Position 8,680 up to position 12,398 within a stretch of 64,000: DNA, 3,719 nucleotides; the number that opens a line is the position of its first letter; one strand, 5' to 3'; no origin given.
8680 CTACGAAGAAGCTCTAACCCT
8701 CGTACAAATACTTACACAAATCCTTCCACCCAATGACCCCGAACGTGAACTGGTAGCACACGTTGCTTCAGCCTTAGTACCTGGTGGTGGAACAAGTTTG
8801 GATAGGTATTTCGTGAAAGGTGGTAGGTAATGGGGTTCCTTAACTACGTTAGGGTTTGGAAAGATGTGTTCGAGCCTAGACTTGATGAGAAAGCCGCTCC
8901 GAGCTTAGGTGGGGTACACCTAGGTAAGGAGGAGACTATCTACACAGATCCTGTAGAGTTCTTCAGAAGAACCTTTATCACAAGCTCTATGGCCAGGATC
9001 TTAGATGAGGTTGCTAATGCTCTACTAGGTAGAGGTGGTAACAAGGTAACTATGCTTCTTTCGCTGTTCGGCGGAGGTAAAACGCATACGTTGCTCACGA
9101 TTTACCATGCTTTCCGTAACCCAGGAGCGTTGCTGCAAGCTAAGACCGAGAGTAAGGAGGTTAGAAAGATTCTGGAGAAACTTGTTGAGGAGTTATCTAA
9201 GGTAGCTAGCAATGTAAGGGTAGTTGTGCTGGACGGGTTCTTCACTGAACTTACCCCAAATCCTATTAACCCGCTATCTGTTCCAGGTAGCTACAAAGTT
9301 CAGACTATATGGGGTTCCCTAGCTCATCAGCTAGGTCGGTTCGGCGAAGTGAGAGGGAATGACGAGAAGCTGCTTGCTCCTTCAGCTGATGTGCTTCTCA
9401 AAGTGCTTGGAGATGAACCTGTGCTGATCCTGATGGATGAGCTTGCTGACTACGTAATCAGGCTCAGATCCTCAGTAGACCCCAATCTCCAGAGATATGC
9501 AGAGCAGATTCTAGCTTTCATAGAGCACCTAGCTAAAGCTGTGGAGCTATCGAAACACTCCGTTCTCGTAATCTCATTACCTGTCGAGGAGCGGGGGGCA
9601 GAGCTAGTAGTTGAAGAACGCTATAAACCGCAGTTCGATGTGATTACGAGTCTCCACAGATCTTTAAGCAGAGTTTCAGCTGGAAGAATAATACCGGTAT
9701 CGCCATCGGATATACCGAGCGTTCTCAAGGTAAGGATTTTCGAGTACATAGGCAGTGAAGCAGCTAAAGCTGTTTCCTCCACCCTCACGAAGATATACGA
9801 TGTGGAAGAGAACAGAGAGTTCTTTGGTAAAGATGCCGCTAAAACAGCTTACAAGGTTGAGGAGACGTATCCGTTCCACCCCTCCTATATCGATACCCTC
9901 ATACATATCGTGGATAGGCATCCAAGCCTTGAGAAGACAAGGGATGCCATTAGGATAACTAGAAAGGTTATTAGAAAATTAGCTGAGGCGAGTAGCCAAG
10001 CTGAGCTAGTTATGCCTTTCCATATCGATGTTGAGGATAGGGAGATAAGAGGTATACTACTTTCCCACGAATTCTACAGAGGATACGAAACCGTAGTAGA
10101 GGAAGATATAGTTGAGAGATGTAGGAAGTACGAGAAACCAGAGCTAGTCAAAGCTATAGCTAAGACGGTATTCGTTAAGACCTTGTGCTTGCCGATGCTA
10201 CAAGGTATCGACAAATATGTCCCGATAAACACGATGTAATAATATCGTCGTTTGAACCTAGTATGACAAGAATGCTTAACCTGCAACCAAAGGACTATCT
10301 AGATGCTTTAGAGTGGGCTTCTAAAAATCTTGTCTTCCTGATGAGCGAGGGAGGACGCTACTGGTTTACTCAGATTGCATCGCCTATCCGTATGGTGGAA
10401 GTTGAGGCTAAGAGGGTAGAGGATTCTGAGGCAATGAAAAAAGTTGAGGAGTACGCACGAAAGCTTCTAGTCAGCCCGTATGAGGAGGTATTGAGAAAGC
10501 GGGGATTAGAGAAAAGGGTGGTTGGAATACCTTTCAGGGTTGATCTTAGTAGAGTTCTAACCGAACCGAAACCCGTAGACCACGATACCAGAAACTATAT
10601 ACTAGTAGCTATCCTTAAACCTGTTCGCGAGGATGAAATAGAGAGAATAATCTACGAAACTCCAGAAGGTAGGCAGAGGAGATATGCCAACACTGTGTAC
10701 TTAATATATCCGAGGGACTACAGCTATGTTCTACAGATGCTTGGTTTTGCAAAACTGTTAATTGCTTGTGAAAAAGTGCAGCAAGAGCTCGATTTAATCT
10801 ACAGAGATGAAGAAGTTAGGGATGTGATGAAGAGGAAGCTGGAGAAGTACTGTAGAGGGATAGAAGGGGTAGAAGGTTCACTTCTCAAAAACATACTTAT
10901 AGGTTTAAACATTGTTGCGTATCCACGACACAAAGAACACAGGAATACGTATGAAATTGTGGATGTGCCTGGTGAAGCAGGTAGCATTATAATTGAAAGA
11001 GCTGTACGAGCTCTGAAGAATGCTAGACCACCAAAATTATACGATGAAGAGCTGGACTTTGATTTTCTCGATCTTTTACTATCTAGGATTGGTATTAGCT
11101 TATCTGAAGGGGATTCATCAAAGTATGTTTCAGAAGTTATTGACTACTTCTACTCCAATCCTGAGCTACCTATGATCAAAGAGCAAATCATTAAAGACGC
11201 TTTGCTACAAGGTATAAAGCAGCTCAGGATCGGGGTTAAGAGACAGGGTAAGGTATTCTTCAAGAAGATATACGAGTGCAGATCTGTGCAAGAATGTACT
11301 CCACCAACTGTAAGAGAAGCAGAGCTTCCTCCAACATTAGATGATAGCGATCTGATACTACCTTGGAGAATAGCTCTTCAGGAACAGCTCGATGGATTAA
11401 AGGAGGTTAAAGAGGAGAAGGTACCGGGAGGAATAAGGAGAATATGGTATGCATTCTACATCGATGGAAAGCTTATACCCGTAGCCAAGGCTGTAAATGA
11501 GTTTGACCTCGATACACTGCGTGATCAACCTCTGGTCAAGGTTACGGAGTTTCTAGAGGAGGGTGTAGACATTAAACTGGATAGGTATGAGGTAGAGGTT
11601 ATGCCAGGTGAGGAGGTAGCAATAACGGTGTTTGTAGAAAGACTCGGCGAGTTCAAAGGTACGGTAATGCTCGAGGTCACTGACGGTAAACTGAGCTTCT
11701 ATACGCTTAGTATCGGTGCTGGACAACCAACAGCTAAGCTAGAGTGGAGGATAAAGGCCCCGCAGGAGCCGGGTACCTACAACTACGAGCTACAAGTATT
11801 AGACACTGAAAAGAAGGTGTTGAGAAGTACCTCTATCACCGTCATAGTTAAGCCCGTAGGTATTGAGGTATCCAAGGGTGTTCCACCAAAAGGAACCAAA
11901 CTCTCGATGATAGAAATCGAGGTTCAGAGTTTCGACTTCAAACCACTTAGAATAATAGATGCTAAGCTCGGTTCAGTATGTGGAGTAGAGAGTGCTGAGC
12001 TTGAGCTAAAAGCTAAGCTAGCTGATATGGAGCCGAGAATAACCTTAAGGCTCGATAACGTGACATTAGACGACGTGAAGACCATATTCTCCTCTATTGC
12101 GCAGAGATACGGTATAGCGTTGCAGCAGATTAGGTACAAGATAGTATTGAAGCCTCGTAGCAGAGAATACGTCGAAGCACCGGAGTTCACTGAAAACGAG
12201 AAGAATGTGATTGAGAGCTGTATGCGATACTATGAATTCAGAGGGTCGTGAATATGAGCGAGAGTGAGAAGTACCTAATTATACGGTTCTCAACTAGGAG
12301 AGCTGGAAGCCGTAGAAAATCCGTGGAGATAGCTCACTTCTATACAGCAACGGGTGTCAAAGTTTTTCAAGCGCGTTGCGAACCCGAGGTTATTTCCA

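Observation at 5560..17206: PglZ-less methylase / DUF499 ATPase / SNF2-nuclease / RNase J-like nuclease operon: candidate multi-gene defence island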

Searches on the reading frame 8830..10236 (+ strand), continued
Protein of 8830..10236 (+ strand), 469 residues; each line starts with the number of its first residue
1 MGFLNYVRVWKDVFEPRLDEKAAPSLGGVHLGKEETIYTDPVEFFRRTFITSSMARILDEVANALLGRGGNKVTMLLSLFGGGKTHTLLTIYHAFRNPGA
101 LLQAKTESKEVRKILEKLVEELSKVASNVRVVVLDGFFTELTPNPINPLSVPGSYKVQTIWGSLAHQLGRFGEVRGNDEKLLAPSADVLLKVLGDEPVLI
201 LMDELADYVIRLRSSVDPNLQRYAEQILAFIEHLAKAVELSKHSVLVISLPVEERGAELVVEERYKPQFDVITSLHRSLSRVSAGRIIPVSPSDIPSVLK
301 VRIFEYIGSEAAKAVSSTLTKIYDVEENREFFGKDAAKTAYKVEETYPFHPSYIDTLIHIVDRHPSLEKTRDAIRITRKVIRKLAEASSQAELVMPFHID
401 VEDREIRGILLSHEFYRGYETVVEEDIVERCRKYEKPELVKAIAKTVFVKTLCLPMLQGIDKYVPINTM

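Call 81: get_annotated_region(hit=H128, flank=6000)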
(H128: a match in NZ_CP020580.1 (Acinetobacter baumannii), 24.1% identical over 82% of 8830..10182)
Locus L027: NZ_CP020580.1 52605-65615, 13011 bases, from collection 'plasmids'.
description: Acinetobacter baumannii strain SSMA17 plasmid pSSMA17_1, complete sequence
organism: Acinetobacter baumannii (NCBI taxid 470)
taxonomy: Bacteria; Pseudomonadota; Gammaproteobacteria; Moraxellales; Moraxellaceae; Acinetobacter; Acinetobacter baumannii
host: -; source: Homo sapiens,Bronchial washing fluid; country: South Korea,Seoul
typing (MOB-suite, as given by PLSDB): conjugative; replicon rep_cluster_734; relaxase MOBF; mating-pair formation MPF_F
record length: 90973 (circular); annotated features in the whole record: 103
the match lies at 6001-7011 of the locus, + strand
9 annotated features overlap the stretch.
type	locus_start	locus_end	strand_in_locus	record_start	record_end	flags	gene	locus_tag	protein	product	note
CDS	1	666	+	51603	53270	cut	-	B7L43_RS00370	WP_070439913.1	AAA family ATPase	-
CDS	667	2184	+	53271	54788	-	-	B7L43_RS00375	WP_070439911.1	TnsD family Tn7-like transposition protein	-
CDS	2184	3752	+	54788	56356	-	-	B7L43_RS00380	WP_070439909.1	Tn7-like element transposition protein TnsE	-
CDS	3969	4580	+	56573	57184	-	-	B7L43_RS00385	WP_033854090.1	hypothetical protein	-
CDS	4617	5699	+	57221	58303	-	-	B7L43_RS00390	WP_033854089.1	XRE family transcriptional regulator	-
CDS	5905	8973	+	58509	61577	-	-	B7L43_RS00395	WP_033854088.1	anti-phage-associated DUF499 domain-containing protein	GO:0051607 - defense response to virus [Evidence IEA]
CDS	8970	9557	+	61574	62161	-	-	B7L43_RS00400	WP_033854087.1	anti-phage-associated DUF3780 domain-containing protein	GO:0051607 - defense response to virus [Evidence IEA]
CDS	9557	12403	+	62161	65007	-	-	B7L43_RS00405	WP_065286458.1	anti-phage-associated DUF1156 domain-containing protein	GO:0051607 - defense response to virus [Evidence IEA]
CDS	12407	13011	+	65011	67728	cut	-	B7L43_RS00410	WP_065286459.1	phospholipase D-like domain-containing anti-phage protein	GO:0051607 - defense response to virus [Evidence IEA]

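Call 82: get_annotated_region(hit=H130, flank=6000)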
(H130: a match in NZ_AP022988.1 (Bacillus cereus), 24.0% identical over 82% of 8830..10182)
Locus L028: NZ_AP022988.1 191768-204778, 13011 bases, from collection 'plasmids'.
description: Bacillus cereus strain 30052 plasmid p30052_2, complete sequence
organism: Bacillus cereus (NCBI taxid 1396)
taxonomy: Bacteria; Bacillota; Bacilli; Bacillales; Bacillaceae; Bacillus; Bacillus cereus
host: -; source: -; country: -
typing (MOB-suite, as given by PLSDB): non-mobilizable; replicon rep_cluster_164
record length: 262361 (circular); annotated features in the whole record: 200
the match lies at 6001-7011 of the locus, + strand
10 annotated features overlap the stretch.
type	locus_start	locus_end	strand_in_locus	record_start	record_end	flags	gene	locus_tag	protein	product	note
CDS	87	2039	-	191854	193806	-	-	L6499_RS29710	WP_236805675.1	RNA helicase domain-containing protein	-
CDS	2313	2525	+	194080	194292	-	-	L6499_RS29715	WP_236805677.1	hypothetical protein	-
CDS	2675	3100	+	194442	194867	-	-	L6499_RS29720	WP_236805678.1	hypothetical protein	-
CDS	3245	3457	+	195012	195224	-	-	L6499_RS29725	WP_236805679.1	helix-turn-helix domain-containing protein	-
CDS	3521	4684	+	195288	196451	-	-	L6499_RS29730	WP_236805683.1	site-specific integrase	GO:0015074 - DNA integration [Evidence IEA]; GO:0006310 - DNA recombination [Evidence IEA]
CDS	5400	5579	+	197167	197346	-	-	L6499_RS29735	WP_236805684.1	ATP-binding protein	-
CDS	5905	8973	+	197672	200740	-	-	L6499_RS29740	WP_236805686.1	anti-phage-associated DUF499 domain-containing protein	GO:0051607 - defense response to virus [Evidence IEA]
CDS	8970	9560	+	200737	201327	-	-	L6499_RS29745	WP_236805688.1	anti-phage-associated DUF3780 domain-containing protein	GO:0051607 - defense response to virus [Evidence IEA]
CDS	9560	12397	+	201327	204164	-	-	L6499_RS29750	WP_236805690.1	anti-phage-associated DUF1156 domain-containing protein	GO:0051607 - defense response to virus [Evidence IEA]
CDS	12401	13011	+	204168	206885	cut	-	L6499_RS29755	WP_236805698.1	phospholipase D-like domain-containing anti-phage protein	GO:0051607 - defense response to virus [Evidence IEA]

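Call 83: get_annotated_region(hit=H107, flank=6000)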
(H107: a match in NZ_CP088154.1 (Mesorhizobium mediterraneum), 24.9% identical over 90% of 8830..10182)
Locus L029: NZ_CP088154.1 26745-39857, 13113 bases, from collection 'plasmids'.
description: Mesorhizobium mediterraneum strain R31 plasmid unnamed3, complete sequence
organism: Mesorhizobium mediterraneum (NCBI taxid 43617)
taxonomy: Bacteria; Pseudomonadota; Alphaproteobacteria; Hyphomicrobiales; Phyllobacteriaceae; Mesorhizobium; Mesorhizobium mediterraneum
host: -; source: Cicer arietinum L.,cell culture,radical nodules from chickpea plants; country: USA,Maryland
typing (MOB-suite, as given by PLSDB): non-mobilizable; mating-pair formation MPF_T
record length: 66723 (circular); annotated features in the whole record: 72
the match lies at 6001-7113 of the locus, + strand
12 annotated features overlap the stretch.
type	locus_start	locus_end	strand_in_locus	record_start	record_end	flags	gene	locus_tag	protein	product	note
CDS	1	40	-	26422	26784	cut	-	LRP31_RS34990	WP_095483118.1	hypothetical protein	-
CDS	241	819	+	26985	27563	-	-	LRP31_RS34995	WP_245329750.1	DNA-binding response regulator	-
CDS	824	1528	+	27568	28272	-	-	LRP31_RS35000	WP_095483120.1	FkbM family methyltransferase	-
CDS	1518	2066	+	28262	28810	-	-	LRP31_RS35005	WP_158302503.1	hypothetical protein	-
CDS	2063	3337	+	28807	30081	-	-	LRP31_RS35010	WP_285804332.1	sensor histidine kinase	-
CDS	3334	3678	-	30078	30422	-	-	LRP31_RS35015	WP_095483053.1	hypothetical protein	-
CDS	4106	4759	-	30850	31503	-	-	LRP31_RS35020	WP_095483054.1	recombinase family protein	GO:0006310 - DNA recombination [Evidence IEA]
CDS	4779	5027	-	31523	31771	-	-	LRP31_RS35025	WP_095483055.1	hypothetical protein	-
CDS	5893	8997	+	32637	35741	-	-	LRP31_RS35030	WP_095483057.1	anti-phage-associated DUF499 domain-containing protein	GO:0051607 - defense response to virus [Evidence IEA]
CDS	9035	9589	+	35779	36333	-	-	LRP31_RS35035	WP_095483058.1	DUF3780 domain-containing protein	-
CDS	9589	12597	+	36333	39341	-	-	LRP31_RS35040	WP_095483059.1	anti-phage-associated DUF1156 domain-containing protein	GO:0051607 - defense response to virus [Evidence IEA]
CDS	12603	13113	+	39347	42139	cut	-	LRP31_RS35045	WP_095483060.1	phospholipase D-like domain-containing anti-phage protein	GO:0051607 - defense response to virus [Evidence IEA]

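Call 84: get_annotated_region(hit=H111, flank=5000)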
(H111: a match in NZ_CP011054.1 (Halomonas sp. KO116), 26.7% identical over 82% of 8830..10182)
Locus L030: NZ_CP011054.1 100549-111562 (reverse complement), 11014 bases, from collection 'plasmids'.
description: Halomonas sp. KO116 plasmid unnamed2, complete sequence
organism: Halomonas sp. KO116 (NCBI taxid 1504981)
taxonomy: Bacteria; Pseudomonadota; Gammaproteobacteria; Oceanospirillales; Halomonadaceae; Halomonas; Halomonas sp. KO116
host: -; source: Nile Delta Mediterranean Sea surface water; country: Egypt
typing (MOB-suite, as given by PLSDB): non-mobilizable; replicon rep_cluster_709
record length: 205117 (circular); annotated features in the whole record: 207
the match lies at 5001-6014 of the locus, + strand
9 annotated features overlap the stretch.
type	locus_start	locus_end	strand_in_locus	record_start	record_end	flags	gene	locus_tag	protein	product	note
CDS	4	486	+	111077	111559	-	-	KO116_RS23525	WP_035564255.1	RDD family protein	-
CDS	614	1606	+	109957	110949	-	-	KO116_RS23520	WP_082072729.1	IS30 family transposase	-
CDS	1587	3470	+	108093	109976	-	-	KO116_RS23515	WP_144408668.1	hypothetical protein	-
CDS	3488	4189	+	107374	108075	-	-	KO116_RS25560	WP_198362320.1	hypothetical protein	-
CDS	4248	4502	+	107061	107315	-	-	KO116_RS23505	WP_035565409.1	hypothetical protein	-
CDS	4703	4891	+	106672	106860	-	-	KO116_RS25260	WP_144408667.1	hypothetical protein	-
CDS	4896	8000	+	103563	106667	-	-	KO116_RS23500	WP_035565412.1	anti-phage-associated DUF499 domain-containing protein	GO:0051607 - defense response to virus [Evidence IEA]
CDS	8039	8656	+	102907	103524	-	-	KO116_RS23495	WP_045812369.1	anti-phage-associated DUF3780 domain-containing protein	GO:0051607 - defense response to virus [Evidence IEA]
CDS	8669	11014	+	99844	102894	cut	-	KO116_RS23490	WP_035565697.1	anti-phage-associated DUF1156 domain-containing protein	GO:0051607 - defense response to virus [Evidence IEA]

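Call 85: get_annotated_region(hit=H123, flank=5000)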
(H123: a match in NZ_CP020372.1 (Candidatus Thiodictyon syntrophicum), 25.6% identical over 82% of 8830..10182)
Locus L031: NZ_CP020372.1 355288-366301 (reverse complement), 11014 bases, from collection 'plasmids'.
description: Candidatus Thiodictyon syntrophicum strain Cad16T plasmid pTs485, complete sequence
organism: Candidatus Thiodictyon syntrophicum (NCBI taxid 1166950)
taxonomy: Bacteria; Pseudomonadota; Gammaproteobacteria; Chromatiales; Chromatiaceae; Thiodictyon; Candidatus Thiodictyon syntrophicum
host: -; source: meromictic lake; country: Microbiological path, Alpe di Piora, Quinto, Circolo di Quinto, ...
typing (MOB-suite, as given by PLSDB): non-mobilizable
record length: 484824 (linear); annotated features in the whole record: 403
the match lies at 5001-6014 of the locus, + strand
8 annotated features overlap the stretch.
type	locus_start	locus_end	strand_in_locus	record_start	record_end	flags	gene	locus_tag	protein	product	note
CDS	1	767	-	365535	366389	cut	-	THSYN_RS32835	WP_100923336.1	type VI secretion system accessory protein TagJ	-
CDS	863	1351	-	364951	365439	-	-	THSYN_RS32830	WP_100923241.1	type VI secretion system tube protein Hcp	-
CDS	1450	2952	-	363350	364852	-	tssC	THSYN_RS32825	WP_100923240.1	type VI secretion system contractile sheath large subunit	GO:0033103 - protein secretion by the type VI secretion system [Evidence IEA]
CDS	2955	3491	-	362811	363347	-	tssB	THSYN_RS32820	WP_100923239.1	type VI secretion system contractile sheath small subunit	GO:0033103 - protein secretion by the type VI secretion system [Evidence IEA]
CDS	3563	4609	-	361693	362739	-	tssA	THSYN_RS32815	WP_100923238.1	type VI secretion system protein TssA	-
CDS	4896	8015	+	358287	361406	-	-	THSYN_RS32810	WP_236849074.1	anti-phage-associated DUF499 domain-containing protein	GO:0051607 - defense response to virus [Evidence IEA]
CDS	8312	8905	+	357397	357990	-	-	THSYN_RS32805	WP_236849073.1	anti-phage-associated DUF3780 domain-containing protein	GO:0051607 - defense response to virus [Evidence IEA]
CDS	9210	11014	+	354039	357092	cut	-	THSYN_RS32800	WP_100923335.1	anti-phage-associated DUF1156 domain-containing protein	GO:0051607 - defense response to virus [Evidence IEA]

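Call 88: find_homologous_proteins(query=A4, max_evalue=0.001)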
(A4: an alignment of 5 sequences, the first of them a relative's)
Query A4 (5 sequences) (195 aa, profile of the alignment): 6908 proteins with E <= 0.001 among 8000 candidates; the best 120 are listed.
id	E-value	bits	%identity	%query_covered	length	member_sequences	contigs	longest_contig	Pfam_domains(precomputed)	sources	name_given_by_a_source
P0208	4.0e-95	335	39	92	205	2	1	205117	PF12635.13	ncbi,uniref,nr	ncbi:anti-phage-associated DUF3780 domain-containing protein [Halomonas sp. KO116]|uniref:anti-phage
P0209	4.2e-93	328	81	100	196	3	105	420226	PF12635.13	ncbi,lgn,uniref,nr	ncbi:TPA: DUF3780 domain-containing protein [Bacillus cereus]|uniref:anti-phage-associated DUF3780 d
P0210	2.2e-90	319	78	100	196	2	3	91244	PF12635.13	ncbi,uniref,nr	ncbi:hypothetical protein COF68_16770 [Bacillus toyonensis]|uniref:anti-phage-associated DUF3780 dom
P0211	5.2e-89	315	79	100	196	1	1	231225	PF12635.13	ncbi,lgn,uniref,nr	ncbi:anti-phage-associated DUF3780 domain-containing protein [Bacillus luti]|uniref:DUF3780 domain-c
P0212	1.0e-88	314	78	100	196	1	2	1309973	PF12635.13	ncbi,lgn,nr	ncbi:hypothetical protein COD90_22435 [Bacillus cereus]|nr:hypothetical protein COD90_22435 [Bacillu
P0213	1.6e-88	313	80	100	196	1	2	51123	PF12635.13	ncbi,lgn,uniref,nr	ncbi:anti-phage-associated DUF3780 domain-containing protein [Aneurinibacillus tyrosinisolvens]|unir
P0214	2.1e-88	313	40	91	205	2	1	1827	PF12635.13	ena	-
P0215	2.3e-88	313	80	100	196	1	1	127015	PF12635.13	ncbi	ncbi:TPA: anti-phage-associated DUF3780 domain-containing protein [Bacillus cereus]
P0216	4.3e-88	312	89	100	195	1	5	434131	PF12635.13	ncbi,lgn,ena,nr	ncbi:TPA: DUF3780 domain-containing protein [Escherichia coli]|nr:DUF3780 domain-containing protein 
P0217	5.3e-88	312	89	100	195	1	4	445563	PF12635.13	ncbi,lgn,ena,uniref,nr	ncbi:anti-phage-associated DUF3780 domain-containing protein [Escherichia coli]|uniref:anti-phage-as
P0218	6.2e-88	311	88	100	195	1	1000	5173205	PF12635.13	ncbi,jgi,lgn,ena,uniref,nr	ncbi:anti-phage-associated DUF3780 domain-containing protein [Escherichia coli]|uniref:DUF3780 domai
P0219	8.6e-88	311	77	100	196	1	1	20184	PF12635.13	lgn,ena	-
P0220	1.0e-87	311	88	100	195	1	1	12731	PF12635.13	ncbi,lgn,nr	ncbi:DUF3780 domain-containing protein [Escherichia coli]|nr:DUF3780 domain-containing protein [Esch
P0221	1.1e-87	311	88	100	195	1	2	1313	PF12635.13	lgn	-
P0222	1.5e-87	310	88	100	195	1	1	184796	PF12635.13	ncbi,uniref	ncbi:anti-phage-associated DUF3780 domain-containing protein [Escherichia coli]|uniref:anti-phage-as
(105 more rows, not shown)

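Call 96: predict_structure(alignment_id=A5)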
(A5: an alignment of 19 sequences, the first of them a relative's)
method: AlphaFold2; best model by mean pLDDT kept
length: 195 residues; sequences in the alignment: 19
mean_pLDDT: 71.6   pTM: 0.68
mean pLDDT of the five models: 71.6, 47.1, 45.0, 44.1, 43.3
residues with pLDDT >= 90: 36; 70-90: 81; 50-70: 41; < 50: 37
segments of 3 or more residues with pLDDT < 50: 161-195
pLDDT, mean of each block of 10 residues (from residue 1): 74 79 92 78 61 88 91 89 91 88 82 83 83 67 52 60 46 35 40 35
secondary structure, 60 per line:
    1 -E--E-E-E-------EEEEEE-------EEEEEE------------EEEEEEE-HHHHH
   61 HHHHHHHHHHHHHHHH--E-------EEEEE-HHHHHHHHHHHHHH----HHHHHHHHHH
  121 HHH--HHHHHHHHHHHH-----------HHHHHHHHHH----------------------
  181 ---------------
elements in order: E17-22 E30-35 E48-54 H56-76 E87-91 H93-106 H111-123 H126-137 H149-158

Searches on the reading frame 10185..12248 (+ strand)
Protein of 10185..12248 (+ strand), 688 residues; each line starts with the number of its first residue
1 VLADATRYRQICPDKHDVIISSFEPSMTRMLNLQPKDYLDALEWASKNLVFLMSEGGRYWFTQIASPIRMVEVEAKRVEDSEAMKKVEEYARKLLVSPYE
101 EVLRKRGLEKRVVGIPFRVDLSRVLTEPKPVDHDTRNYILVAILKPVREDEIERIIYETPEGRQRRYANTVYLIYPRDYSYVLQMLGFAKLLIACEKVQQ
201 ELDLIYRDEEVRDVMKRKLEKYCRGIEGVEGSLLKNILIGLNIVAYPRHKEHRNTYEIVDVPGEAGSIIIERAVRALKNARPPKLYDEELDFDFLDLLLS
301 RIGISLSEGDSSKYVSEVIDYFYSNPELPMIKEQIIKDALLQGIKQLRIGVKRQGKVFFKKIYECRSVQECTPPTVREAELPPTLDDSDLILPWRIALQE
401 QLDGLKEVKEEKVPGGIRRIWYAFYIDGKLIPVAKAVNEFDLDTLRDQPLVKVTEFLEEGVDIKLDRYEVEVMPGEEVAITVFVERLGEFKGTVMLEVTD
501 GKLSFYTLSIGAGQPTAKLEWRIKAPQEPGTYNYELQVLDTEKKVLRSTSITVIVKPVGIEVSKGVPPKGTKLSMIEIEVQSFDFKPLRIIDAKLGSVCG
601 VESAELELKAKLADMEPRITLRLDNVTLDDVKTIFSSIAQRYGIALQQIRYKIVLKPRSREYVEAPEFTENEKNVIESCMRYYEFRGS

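Call 4: search_protein_families(library=pfam, proteins=[window:10185-12248:+], max_evalue=0.01)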
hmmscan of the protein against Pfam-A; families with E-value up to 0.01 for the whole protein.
window:10185-12248:+ (688 aa): 1 family
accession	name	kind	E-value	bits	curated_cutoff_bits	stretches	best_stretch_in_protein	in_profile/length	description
PF04465.17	DUF499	-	2.2e-73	248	23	1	13-640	358-977/1024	Protein of unknown function (DUF499)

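Call 5: search_protein_families(library=padloc, proteins=[window:10185-12248:+], max_evalue=0.01)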
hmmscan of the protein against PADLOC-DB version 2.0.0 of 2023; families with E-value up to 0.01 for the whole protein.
window:10185-12248:+ (688 aa): 0 families
